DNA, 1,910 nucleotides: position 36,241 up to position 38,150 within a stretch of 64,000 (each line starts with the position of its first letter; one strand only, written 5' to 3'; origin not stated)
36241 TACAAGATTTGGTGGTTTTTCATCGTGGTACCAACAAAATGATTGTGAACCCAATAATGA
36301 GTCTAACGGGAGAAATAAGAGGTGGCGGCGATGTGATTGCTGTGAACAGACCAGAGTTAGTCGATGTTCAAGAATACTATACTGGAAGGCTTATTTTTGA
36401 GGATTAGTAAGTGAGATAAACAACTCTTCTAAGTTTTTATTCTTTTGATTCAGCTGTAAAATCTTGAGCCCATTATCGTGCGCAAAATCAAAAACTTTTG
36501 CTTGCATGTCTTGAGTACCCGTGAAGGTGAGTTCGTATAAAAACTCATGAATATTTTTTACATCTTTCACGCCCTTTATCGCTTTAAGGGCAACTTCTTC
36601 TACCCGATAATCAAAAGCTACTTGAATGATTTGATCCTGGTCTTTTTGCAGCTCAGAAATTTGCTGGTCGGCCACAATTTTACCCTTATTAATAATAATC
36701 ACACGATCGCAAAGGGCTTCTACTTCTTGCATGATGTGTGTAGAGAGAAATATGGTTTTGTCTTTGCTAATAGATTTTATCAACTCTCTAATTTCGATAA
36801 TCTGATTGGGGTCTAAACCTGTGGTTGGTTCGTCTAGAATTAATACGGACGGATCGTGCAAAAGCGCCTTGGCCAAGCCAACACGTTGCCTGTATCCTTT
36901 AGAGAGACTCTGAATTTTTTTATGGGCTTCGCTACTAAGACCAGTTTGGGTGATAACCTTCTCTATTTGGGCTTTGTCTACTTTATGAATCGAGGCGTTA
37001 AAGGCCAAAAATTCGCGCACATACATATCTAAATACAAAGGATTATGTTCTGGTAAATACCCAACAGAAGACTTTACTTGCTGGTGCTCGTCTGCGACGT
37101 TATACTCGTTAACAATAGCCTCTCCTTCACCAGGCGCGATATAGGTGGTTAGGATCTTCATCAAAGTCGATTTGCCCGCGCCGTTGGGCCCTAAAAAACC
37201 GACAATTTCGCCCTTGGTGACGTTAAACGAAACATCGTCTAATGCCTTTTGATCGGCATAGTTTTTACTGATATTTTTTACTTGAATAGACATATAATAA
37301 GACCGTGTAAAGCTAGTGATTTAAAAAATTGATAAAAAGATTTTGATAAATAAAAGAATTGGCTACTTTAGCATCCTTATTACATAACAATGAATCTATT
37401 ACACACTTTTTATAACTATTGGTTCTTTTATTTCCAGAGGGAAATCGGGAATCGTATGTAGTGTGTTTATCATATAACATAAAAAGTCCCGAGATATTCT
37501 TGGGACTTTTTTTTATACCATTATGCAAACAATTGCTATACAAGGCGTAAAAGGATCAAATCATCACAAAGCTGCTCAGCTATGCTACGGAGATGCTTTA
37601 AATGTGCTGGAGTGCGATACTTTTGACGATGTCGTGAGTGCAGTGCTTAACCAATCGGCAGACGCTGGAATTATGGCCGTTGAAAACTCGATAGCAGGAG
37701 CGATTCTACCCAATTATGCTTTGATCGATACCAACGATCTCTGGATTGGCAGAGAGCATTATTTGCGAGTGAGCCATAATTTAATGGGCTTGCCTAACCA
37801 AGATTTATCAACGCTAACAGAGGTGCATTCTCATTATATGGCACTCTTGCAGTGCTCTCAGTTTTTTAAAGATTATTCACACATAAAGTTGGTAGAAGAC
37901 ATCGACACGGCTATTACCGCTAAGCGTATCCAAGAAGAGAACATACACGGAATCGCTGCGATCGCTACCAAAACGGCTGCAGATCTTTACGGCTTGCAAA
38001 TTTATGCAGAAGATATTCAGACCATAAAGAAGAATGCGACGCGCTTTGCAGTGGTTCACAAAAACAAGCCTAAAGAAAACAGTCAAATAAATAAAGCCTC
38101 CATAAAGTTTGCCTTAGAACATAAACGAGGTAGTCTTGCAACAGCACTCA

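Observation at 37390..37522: Unannotated ribosome-mediated attenuator that appears to read Phe, Tyr and Trp together, upstream of the aromatic amino acid operon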

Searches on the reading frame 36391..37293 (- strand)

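Call 4: search_protein_families(library=pfam, proteins=[window:36391-37293:-])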
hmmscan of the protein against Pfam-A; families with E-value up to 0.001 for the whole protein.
window:36391-37293:- (300 aa): 4 families
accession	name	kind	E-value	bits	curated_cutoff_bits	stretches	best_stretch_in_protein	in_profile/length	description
PF00005.33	ABC_tran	-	7.7e-33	114.4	25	1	18-158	1-137/137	ABC transporter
PF13304.12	AAA_21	-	3.5e-15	57.3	27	1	127-188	235-300/304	AAA domain, putative AbiEii toxin, Type IV TA system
PF03193.22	RsgA_GTPase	-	0.00021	21.6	30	0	7-50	86-128/174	RsgA GTPase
PF02463.25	SMC_N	-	0.00053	19.9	40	0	10-46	11-42/220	RecF/RecN/SMC N terminal domain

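Call 66: search_protein_families(library=ncbifam, proteins=[window:36391-37293:-], max_evalue=1e-10)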
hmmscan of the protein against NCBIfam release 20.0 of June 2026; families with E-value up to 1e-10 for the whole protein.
window:36391-37293:- (300 aa): 180 families (the best 25 are shown)
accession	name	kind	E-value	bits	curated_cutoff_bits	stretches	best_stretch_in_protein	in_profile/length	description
TIGR03522.1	GldA_ABC_ATP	equivalog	6.8e-135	449.3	402.6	1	1-296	1-301/301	gliding motility-associated ABC transporter ATP-binding subunit GldA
TIGR01188.1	drrA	subfamily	5.4e-66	222.9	312.45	1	10-296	1-301/302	daunorubicin resistance ABC transporter, ATP-binding protein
NF033858.1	ABC2_perm_RbbA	equivalog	2.4e-54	184.6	1050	1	2-232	266-502/909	ribosome-associated ATPase/putative transporter RbbA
TIGR03740.1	galliderm_ABC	subfamily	1.7e-53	181.6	309.75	1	4-217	2-213/223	lantibiotic protection ABC transporter ATP-binding subunit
NF010059.0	PRK13536.1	equivalog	4e-51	173.8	549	1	2-296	43-336/342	nodulation factor ABC transporter ATP-binding protein NodI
TIGR03864.1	PQQ_ABC_ATP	hypoth_equivalog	4.8e-51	173.5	302.25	1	3-225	2-230/236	ABC transporter, ATP-binding subunit, PQQ-dependent alcohol dehydrogenase system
TIGR01288.1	nodI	equivalog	3.2e-48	164.3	424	1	1-296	3-297/303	nodulation factor ABC transporter ATP-binding protein NodI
NF010060.0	PRK13537.1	equivalog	7.4e-48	163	521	1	2-296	15-308/314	nodulation factor ABC transporter ATP-binding protein NodI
TIGR03375.1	type_I_sec_LssB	subfamily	1.4e-42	145.9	693.1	1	2-214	465-687/696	type I secretion system permease/ATPase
TIGR04406.1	LPS_export_lptB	equivalog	2.3e-42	144.9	240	1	3-219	2-226/239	LPS export ABC transporter ATP-binding protein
NF047568.1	PSM_export_PmtC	equivalog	3.3e-41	141.7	375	1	4-264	2-254/290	phenol-soluble modulin export ABC transporter ATP-binding protein PmtC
TIGR04520.1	ECF_ATPase_1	equivalog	8.2e-41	140.2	315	1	3-230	1-238/269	energy-coupling factor transporter ATPase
TIGR04521.1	ECF_ATPase_2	equivalog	4.1e-40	137.6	330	1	3-228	1-245/279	energy-coupling factor transporter ATPase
NF010068.0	PRK13548.1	equivalog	1.3e-38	132.6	261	1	2-232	5-245/261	heme ABC transporter ATP-binding protein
TIGR02315.1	ABC_phnC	equivalog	2.3e-38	132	266.1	1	3-219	2-237/243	phosphonate ABC transporter ATP-binding protein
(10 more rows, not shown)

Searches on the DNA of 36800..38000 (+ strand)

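Call 5: search_rna_families(source=window, start=36800, end=38000, threshold=evalue, max_evalue=10, show_alignments=3)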
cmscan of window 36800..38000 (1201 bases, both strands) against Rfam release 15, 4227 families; matches with E-value up to 10: 9.
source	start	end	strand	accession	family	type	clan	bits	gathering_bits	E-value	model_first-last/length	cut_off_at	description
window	37404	37523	+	RF00121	MicC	Gene; sRNA;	-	26.4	90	0.21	1-123/123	no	MicC RNA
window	37470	37565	-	RF00121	MicC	Gene; sRNA;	-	24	90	0.63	1-123/123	no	MicC RNA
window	37410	37515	+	RF03155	TD-1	Cis-reg;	CL00124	23.7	64.5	0.26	1-120/120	no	TD-1 RNA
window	37390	37516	+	RF00034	RprA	Gene; sRNA;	-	22.5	70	9.6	1-108/108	no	RprA RNA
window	37459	37515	+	RF01473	rli41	Gene; sRNA;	-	21.5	55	0.061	1-494/494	no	Listeria sRNA rli41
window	37410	37514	+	RF02449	ncr1015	Gene; sRNA;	-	21.3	60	3.5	1-121/121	no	Bacillus sRNA ncr1015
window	37441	37514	+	RF01859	Phe_leader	Cis-reg; leader;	-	20.9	55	1.1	1-125/125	no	Phenylalanine leader peptide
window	37469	37523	+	RF02362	Yfr10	Gene; sRNA;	-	20.9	43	3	1-78/78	no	Cyanobacterial functional RNA 10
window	37483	37548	+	RF01770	rimP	Cis-reg; leader;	-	16.8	47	9.7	34-96/102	no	Gammaprotebacteria rimP leader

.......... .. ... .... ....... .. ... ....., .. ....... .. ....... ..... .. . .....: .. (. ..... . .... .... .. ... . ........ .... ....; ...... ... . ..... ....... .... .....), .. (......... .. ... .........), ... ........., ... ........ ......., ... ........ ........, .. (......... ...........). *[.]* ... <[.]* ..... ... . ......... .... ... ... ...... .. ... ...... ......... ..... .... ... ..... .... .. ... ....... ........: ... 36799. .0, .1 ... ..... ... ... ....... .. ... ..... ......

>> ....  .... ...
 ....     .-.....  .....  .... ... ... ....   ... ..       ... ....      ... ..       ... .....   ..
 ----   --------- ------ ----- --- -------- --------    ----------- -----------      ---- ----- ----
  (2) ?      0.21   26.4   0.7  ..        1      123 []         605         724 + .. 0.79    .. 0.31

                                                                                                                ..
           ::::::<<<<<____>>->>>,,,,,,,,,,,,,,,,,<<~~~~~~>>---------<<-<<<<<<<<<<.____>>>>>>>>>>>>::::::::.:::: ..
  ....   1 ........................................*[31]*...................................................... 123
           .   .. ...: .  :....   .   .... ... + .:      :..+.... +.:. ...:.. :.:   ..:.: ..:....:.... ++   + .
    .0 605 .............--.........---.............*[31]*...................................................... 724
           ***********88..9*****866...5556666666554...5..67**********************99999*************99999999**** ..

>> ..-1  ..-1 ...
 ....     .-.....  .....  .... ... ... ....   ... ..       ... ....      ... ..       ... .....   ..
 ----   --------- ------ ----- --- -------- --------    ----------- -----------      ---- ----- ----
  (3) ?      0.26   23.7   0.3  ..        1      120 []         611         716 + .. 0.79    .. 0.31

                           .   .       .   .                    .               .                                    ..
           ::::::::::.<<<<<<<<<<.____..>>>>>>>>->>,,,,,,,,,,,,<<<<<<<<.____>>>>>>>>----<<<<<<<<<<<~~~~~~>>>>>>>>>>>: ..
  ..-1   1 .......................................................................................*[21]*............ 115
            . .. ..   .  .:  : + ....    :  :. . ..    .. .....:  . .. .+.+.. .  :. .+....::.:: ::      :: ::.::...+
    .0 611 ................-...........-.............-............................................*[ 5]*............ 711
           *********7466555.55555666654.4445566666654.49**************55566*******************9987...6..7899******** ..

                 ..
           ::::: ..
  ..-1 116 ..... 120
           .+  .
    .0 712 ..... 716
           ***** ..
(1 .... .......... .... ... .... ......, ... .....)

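Call 52: build_rna_model(alignment_id=A2, structure=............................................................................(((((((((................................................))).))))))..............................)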
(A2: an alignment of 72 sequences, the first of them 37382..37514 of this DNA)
Model R1 built from alignment A2 (72 sequences, 173 columns); structure: as given.
model positions 143; base pairs 9; branch points 0; effective number of sequences 8.31; information 0.59 bits per position. Calibrated on 0.2 Mb of random sequence (short: E-values are rough).
structure used (alignment columns):
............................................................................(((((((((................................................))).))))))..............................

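Call 53: search_with_rna_model(model_id=R1, sources=[window, L001, L006, L007, L008, L009, L010, L011, L012, L013, L014, L015, L016, L018, L019, L020, L021, L022, L023, L024, L025, L026, L027, L029, L030, L031, L032, L033, L034, L035, L036, L037, L038, L039, L040, L042, L043, L044, L045, L046, L047, L048, L049, L050, L052, L053, L054, L055, L056, L057, L058, L059, L060, L062, L064, L065, L066, L067, L068, L069, L070, L071, L072, L073, L074, L075, L076, L077, L078, L079, L080, L081, L082, L083, L084, L085, L087, L088, L089, L002], make_alignment=true, max_evalue=0.001)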
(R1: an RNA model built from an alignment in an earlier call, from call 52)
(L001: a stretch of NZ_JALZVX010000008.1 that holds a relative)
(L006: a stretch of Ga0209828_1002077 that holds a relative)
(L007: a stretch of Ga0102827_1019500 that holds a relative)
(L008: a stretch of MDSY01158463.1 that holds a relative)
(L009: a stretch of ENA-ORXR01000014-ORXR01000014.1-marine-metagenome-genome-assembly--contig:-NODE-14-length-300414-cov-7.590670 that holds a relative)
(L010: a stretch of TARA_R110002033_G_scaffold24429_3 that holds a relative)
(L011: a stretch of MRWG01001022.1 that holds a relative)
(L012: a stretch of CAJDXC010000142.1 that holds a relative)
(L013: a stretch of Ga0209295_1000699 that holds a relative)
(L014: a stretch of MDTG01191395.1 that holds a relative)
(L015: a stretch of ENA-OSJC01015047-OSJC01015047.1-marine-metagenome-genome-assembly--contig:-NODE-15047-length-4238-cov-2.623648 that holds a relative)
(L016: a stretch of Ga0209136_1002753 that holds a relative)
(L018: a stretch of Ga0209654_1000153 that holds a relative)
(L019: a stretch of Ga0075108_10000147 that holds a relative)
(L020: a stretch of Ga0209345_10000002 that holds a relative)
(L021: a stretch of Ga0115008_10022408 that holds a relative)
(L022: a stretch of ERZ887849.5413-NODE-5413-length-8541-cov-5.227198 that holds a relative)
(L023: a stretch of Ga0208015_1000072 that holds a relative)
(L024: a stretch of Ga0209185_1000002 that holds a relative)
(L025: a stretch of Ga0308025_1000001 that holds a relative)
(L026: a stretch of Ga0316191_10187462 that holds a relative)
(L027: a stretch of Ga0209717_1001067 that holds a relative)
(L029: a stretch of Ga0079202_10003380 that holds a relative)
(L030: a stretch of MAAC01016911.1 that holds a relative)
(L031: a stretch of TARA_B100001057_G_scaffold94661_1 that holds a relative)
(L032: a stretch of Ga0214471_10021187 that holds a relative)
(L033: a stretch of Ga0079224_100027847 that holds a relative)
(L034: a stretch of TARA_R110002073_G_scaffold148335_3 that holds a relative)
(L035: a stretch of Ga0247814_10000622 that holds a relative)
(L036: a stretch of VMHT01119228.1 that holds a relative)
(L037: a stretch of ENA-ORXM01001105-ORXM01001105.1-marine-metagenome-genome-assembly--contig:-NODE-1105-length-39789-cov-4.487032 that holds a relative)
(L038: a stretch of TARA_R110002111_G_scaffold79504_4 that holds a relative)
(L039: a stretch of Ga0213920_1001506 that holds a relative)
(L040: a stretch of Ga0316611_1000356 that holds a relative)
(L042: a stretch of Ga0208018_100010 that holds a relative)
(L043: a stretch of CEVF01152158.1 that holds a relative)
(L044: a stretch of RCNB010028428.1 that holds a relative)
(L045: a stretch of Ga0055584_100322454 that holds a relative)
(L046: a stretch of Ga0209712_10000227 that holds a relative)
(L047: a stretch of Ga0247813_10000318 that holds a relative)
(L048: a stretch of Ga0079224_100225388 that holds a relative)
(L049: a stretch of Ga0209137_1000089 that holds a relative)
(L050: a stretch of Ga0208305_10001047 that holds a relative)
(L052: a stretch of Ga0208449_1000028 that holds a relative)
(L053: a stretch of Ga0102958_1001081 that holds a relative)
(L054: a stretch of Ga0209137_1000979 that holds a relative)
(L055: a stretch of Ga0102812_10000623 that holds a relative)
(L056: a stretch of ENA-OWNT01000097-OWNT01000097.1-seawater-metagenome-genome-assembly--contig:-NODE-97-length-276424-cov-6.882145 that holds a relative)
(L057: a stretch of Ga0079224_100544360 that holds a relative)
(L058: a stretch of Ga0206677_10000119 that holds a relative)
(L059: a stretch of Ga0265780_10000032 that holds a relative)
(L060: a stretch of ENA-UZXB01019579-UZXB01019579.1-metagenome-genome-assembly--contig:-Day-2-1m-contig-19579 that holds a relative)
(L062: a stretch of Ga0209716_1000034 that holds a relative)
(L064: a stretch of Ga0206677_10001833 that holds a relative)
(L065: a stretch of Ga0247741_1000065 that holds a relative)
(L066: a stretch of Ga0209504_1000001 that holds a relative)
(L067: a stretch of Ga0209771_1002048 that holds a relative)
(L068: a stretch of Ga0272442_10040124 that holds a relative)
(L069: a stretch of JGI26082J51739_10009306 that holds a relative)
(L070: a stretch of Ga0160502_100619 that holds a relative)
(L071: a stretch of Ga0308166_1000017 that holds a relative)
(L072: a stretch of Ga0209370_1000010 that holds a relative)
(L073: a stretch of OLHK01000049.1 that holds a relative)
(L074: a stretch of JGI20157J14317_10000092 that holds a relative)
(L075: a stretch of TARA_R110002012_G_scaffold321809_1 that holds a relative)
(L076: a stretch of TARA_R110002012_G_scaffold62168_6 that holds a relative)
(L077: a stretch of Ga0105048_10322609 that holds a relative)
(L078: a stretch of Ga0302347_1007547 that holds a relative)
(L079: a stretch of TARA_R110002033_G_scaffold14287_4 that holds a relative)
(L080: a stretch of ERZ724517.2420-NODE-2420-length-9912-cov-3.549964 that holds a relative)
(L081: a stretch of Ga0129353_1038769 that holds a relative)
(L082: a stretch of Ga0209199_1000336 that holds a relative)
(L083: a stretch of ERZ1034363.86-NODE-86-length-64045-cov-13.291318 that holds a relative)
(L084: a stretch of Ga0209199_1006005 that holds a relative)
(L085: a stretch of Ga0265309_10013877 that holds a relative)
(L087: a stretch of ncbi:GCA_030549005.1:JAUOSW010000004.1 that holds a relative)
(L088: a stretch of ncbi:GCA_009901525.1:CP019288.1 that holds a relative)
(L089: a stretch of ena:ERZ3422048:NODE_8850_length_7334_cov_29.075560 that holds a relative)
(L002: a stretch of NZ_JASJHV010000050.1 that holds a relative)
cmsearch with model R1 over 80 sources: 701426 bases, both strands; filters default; matches with E-value up to 0.001: 79.
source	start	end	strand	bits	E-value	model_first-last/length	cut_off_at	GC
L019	4749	4883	+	117.2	4e-18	1-143/143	no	0.3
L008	4834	4969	+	117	4.4e-18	1-143/143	no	0.28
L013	4788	4923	+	117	4.5e-18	1-143/143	no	0.27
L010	4834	4969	+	113.2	2.2e-17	1-143/143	no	0.27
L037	4776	4909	+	112.1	3.6e-17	1-143/143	no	0.3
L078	4834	4982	+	111.7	4.1e-17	1-143/143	no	0.26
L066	4834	4982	+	111.5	4.4e-17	1-143/143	no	0.25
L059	4834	4982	+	110.2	7.8e-17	1-143/143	no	0.25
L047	4834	4982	+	110.1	8.1e-17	1-143/143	no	0.26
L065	4833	4982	+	109.2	1.2e-16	1-143/143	no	0.25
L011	4748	4882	+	107.7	2.2e-16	1-143/143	no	0.35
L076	4849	4984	+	106.8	3.3e-16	1-143/143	no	0.33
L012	2468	2602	+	105.8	5e-16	1-143/143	no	0.28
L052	4850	4984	+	105.7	5.3e-16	1-143/143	no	0.33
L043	298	433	+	104.8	7.6e-16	1-143/143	no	0.35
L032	3121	3256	+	104.2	9.9e-16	1-143/143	no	0.25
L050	4617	4755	+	104.2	1e-15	1-143/143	no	0.26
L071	4832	4982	+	104.1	1e-15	1-143/143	no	0.26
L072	4832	4982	+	103.6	1.2e-15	1-143/143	no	0.27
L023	4798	4935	+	103.5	1.3e-15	1-143/143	no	0.28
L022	128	266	+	103.3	1.4e-15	1-143/143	no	0.24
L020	4769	4902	+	103.2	1.5e-15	1-143/143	no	0.31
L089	847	981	+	102.8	1.7e-15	1-143/143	no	0.29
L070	4022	4172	+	102.6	1.9e-15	1-143/143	no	0.26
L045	119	255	+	101.1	3.6e-15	1-143/143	no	0.24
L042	4862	4997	+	101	3.7e-15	1-143/143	no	0.24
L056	4849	4984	+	100.8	4.2e-15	1-143/143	no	0.32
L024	4838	4970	+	99.8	6.3e-15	1-143/143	no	0.3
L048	1477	1612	+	99.6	6.7e-15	1-143/143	no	0.24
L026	312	444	+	99.4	7.5e-15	1-143/143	no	0.34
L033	6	144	+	99.2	8.3e-15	1-143/143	no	0.32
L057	486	619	+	98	1.3e-14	1-143/143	no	0.26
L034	4856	4991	+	97.7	1.6e-14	1-143/143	no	0.23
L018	4861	4997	+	96.9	2.1e-14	1-143/143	no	0.25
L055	4856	4993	+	96.2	2.8e-14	1-143/143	no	0.25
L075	4813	4952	+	94.7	5.5e-14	1-143/143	no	0.25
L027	4791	4935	+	94.4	6.2e-14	1-143/143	no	0.26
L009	4829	4962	+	94.3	6.5e-14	1-143/143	no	0.25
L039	4837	4982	+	94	7.4e-14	1-143/143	no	0.25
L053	3160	3298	+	93.4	9.3e-14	1-143/143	no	0.26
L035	4848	4994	+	93.1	1.1e-13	1-143/143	no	0.26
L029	1969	2106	+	92.9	1.2e-13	1-143/143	no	0.24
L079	2939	3087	+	92.5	1.3e-13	1-143/143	no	0.25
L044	1616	1748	+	91.2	2.3e-13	1-143/143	no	0.23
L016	4843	4977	+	91.1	2.5e-13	1-143/143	no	0.34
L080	3901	4045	+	90.5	3.2e-13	1-143/143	no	0.23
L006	4774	4910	+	90.1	3.8e-13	1-143/143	no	0.24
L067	3237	3375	+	89.4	5e-13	1-143/143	no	0.24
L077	104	245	+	88.4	7.9e-13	1-143/143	no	0.22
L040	3097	3241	+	87.8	1e-12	1-143/143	no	0.26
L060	4734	4867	+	87.4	1.2e-12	1-143/143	no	0.24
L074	4859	4988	+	87.2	1.3e-12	1-143/143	no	0.25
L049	4846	4977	+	87.2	1.3e-12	1-143/143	no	0.27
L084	2229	2370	+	86.9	1.5e-12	1-143/143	no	0.23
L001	2765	2902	+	86.5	1.8e-12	1-143/143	no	0.26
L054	4842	4976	+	84.1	4.9e-12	1-143/143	no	0.25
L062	4842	4973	+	84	5e-12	1-143/143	no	0.29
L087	235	373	+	82.9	7.8e-12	1-143/143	no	0.24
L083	4833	4978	+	82.8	8.3e-12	1-143/143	no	0.24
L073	4848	4978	+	82.3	1e-11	1-143/143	no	0.24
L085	1865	1998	+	82.1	1.1e-11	1-143/143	no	0.34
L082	4856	4994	+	81.8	1.3e-11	1-143/143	no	0.2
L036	4863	4991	+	81.5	1.5e-11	1-143/143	no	0.29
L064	4846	4978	+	79.6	3.2e-11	1-143/143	no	0.32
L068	120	252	+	79.3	3.6e-11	1-143/143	no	0.4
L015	700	838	+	79.1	3.9e-11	1-143/143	no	0.25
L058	4853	4983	+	78.1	6.1e-11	1-143/143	no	0.27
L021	1240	1375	+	76.7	1.1e-10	1-143/143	no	0.26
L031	4859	4987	+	76.1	1.4e-10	1-143/143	no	0.24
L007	545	682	+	74.4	2.8e-10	1-143/143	no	0.25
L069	524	651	+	74.3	3e-10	1-143/143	no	0.36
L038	4834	4963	+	70.5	1.5e-09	1-143/143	no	0.19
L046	4848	4986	+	69.5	2.3e-09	1-143/143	no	0.22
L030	1097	1231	+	65.3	1.3e-08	1-143/143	no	0.26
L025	4845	4979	+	62.7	4e-08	1-143/143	no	0.24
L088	468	616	+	53.4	2e-06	1-143/143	no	0.23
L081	1207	1327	+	52.9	2.4e-06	1-143/143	no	0.25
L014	1207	1338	+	47.3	2.7e-05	1-143/143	no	0.34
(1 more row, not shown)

Alignment A4: 79 matches aligned to the model, 172 columns, each read 5' to 3' on its own strand. Consensus structure (alignment columns), stored with it:
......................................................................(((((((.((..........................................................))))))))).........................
